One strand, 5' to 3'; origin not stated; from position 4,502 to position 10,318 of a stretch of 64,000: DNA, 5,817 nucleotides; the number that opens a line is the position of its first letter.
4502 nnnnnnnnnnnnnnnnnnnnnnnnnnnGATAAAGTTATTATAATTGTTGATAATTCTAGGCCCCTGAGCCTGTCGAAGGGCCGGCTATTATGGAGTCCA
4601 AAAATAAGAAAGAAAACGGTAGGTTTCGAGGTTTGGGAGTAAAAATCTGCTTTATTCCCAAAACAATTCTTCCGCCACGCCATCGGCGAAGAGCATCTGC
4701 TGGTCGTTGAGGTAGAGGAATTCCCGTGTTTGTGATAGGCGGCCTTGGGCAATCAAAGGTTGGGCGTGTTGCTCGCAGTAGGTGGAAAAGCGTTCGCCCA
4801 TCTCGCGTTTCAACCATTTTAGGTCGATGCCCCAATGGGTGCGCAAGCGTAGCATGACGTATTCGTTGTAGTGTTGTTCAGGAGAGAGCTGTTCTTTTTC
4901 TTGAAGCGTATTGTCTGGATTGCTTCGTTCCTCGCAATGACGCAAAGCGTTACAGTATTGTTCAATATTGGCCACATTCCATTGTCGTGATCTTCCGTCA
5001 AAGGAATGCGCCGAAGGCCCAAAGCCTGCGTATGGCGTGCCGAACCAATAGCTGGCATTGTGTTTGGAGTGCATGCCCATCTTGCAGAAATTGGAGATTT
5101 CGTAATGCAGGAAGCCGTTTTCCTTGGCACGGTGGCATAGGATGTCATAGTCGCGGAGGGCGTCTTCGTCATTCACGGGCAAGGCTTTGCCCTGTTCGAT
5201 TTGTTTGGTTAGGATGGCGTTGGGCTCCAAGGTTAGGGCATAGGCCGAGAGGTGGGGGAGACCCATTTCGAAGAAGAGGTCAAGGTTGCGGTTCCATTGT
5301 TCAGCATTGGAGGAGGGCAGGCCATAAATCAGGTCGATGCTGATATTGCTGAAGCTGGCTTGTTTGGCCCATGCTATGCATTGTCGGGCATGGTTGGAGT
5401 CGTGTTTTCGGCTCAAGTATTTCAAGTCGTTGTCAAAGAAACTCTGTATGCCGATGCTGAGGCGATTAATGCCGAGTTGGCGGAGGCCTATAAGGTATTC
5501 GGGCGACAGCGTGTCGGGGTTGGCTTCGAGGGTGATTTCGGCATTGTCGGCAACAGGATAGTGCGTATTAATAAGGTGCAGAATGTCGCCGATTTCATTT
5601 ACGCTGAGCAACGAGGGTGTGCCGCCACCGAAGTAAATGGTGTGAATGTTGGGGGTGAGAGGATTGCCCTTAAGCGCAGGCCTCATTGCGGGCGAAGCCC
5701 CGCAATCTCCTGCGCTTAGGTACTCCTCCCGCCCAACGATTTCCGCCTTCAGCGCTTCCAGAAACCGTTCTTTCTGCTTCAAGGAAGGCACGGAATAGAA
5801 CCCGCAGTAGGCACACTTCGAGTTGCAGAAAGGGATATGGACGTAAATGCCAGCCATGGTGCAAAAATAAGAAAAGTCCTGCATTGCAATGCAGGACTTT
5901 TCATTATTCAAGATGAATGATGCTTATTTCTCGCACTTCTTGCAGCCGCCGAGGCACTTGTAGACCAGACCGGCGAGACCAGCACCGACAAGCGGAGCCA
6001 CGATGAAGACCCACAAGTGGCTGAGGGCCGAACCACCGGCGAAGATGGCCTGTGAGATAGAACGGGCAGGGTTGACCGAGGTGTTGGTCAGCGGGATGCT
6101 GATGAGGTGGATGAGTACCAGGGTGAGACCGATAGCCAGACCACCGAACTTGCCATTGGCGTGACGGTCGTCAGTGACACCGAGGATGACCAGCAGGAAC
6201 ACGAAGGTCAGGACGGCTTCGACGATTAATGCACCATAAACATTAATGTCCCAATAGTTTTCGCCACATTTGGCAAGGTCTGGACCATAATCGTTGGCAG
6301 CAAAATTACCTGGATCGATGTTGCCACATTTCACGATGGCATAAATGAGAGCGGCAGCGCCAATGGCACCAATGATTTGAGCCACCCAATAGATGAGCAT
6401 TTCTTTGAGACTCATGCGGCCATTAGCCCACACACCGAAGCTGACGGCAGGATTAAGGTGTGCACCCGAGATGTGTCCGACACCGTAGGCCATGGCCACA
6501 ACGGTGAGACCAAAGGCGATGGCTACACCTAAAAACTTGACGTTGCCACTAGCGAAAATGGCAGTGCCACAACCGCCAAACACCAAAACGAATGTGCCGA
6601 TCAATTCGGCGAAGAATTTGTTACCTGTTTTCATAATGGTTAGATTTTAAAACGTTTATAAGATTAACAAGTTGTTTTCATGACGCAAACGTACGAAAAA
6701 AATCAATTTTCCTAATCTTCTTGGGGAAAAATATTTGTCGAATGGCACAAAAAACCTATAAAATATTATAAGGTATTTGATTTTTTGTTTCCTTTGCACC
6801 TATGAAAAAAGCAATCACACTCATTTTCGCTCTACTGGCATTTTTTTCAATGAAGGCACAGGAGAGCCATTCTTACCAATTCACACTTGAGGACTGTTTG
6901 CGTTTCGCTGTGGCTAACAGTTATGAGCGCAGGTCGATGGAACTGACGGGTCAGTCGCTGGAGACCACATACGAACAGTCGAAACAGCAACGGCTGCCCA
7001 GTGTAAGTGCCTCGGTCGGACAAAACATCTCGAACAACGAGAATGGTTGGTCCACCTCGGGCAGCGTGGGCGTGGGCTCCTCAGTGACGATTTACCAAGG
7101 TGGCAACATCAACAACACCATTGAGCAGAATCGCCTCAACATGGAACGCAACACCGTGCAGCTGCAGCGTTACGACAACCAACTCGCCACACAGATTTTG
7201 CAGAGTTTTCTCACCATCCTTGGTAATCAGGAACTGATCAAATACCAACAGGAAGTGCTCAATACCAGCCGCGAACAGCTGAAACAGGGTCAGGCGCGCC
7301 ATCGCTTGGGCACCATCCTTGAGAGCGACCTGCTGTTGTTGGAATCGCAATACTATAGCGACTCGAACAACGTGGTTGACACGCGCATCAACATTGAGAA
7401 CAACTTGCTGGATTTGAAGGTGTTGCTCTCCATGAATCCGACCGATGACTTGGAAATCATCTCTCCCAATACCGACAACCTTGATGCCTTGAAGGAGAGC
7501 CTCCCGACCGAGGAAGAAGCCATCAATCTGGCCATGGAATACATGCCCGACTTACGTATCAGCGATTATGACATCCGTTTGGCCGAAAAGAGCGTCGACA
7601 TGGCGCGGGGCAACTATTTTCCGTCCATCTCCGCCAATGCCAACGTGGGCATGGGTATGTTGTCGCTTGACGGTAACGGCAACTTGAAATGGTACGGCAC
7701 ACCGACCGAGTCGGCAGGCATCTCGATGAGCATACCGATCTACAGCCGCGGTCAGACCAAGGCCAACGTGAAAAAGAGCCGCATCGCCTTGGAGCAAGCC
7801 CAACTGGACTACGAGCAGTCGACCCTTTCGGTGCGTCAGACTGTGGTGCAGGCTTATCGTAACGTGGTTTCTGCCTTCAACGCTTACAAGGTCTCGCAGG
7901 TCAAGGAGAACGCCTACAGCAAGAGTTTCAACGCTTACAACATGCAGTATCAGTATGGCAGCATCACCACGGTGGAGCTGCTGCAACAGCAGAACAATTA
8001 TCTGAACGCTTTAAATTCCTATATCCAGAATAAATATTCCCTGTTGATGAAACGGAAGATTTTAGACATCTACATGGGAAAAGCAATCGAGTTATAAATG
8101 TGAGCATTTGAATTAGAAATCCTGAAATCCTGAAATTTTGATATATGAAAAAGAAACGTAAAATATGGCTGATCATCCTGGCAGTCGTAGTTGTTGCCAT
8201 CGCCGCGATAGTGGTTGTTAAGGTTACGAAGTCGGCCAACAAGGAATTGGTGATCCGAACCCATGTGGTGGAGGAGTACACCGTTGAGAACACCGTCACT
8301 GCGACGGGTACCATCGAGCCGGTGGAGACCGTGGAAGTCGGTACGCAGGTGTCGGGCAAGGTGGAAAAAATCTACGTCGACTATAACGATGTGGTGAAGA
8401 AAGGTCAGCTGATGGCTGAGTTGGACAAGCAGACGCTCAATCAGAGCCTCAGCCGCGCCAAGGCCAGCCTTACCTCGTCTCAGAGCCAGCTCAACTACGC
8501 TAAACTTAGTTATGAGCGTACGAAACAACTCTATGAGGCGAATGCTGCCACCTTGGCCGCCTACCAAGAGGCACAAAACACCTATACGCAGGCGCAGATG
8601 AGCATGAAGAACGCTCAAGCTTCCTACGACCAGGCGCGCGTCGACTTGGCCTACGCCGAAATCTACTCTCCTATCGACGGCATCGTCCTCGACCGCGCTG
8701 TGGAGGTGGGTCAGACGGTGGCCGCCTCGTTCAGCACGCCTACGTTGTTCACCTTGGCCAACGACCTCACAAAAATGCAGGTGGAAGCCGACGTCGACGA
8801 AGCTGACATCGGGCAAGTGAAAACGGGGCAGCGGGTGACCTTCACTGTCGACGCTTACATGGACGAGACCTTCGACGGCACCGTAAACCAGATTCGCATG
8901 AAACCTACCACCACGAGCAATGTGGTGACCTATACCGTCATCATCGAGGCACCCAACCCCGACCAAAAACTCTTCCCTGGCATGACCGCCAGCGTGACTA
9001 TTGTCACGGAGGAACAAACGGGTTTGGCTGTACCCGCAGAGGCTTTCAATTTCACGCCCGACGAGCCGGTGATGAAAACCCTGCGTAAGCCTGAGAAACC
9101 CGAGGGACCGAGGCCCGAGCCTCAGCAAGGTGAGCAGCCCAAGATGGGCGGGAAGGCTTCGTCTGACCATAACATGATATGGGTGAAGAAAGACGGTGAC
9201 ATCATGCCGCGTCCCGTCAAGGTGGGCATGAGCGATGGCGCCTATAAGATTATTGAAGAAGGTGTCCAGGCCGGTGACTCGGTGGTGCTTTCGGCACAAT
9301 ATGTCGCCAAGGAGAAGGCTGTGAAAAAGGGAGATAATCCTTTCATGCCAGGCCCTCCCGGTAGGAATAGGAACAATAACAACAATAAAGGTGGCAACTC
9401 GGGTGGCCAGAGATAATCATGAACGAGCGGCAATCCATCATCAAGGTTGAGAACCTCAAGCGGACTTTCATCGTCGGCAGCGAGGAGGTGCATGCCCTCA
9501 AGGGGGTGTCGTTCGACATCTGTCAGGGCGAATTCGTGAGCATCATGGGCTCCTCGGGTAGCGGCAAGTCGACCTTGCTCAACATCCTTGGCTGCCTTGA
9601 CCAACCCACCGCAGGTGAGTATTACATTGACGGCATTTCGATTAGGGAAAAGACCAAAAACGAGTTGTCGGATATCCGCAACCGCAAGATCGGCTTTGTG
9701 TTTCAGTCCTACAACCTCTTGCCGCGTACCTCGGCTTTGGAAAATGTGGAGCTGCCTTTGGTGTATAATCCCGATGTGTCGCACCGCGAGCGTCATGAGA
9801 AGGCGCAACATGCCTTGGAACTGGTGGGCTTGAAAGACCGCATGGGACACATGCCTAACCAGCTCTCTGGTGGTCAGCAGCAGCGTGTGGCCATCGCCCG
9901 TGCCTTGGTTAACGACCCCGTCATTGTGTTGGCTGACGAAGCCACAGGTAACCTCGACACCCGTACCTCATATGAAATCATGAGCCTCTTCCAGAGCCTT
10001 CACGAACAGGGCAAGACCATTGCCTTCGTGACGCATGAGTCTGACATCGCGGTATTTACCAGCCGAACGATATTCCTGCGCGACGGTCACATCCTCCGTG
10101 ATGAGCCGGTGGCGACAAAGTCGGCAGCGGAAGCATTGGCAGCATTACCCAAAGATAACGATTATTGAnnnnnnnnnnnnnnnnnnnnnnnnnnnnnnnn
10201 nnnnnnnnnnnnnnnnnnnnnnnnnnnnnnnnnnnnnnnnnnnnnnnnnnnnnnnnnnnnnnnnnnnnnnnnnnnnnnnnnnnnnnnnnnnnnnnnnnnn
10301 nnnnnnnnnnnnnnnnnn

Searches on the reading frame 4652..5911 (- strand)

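Call 42: search_protein_families(library=pfam, proteins=[window:4652-5911:-], max_evalue=0.0001)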
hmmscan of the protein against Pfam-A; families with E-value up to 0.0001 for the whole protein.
window:4652-5911:- (419 aa): 2 families
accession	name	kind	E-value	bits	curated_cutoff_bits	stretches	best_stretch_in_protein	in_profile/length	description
PF04055.27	Radical_SAM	-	1.5e-20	74.4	29.5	1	89-211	46-164/166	Radical SAM superfamily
PF06969.22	HemN_C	-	3.1e-11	43.6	24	1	342-407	1-66/67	HemN C-terminal domain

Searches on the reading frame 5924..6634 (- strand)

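Call 42: search_protein_families(library=pfam, proteins=[window:5924-6634:-], max_evalue=0.0001)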
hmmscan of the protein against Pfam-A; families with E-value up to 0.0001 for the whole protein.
window:5924-6634:- (236 aa): 1 family
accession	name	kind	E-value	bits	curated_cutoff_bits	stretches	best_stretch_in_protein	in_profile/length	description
PF00230.25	MIP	-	1.6e-50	172.4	25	1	5-225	9-222/222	Major intrinsic protein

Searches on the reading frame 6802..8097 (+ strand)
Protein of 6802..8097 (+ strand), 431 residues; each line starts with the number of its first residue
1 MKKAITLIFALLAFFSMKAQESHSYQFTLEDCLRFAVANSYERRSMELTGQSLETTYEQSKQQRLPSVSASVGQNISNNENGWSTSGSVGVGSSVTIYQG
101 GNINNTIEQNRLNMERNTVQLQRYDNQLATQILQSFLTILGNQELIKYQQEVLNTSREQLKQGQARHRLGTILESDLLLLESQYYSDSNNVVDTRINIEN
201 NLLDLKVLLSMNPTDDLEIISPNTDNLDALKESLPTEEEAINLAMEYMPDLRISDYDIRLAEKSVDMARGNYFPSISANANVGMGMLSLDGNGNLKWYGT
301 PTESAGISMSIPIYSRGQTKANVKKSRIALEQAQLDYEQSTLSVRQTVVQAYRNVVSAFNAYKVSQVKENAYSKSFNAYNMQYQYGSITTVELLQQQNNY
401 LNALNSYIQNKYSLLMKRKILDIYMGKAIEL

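Call 42: search_protein_families(library=pfam, proteins=[window:6802-8097:+], max_evalue=0.0001)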
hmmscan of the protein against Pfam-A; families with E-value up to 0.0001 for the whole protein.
window:6802-8097:+ (431 aa): 1 family
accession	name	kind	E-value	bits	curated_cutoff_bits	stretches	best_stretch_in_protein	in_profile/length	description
PF02321.23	OEP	-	3.1e-56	190.6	22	2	238-419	2-180/187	Outer membrane efflux protein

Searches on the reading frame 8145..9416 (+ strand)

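Call 42: search_protein_families(library=pfam, proteins=[window:8145-9416:+], max_evalue=0.0001)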
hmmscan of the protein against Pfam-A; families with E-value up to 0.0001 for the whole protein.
window:8145-9416:+ (423 aa): 3 families
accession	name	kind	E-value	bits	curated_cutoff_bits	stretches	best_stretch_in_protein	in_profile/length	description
PF16576.10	HlyD_D23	-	2.4e-27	96.1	30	1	47-282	2-214/214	Barrel-sandwich domain of CusB or HlyD membrane-fusion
PF13437.12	HlyD_3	-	4.2e-19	69.7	22.2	1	173-273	2-99/106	HlyD family secretion protein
PF13533.13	Biotin_lipoyl_2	-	3.6e-06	27.1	29.8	1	65-94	3-32/32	Biotin-lipoyl like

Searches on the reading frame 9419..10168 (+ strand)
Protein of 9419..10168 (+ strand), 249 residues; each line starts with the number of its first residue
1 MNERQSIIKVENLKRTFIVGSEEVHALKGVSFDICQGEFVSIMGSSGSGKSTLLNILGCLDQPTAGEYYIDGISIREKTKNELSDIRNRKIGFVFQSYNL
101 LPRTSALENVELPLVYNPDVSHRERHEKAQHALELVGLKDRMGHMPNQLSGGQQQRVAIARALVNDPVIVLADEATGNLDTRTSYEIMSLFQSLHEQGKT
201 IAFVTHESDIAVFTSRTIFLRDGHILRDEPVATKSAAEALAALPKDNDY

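Call 42: search_protein_families(library=pfam, proteins=[window:9419-10168:+], max_evalue=0.0001)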
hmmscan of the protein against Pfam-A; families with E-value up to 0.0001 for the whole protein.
window:9419-10168:+ (249 aa): 1 family
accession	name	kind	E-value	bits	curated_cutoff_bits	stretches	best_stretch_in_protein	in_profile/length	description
PF00005.33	ABC_tran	-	6.8e-35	121.1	25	1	27-176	1-136/137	ABC transporter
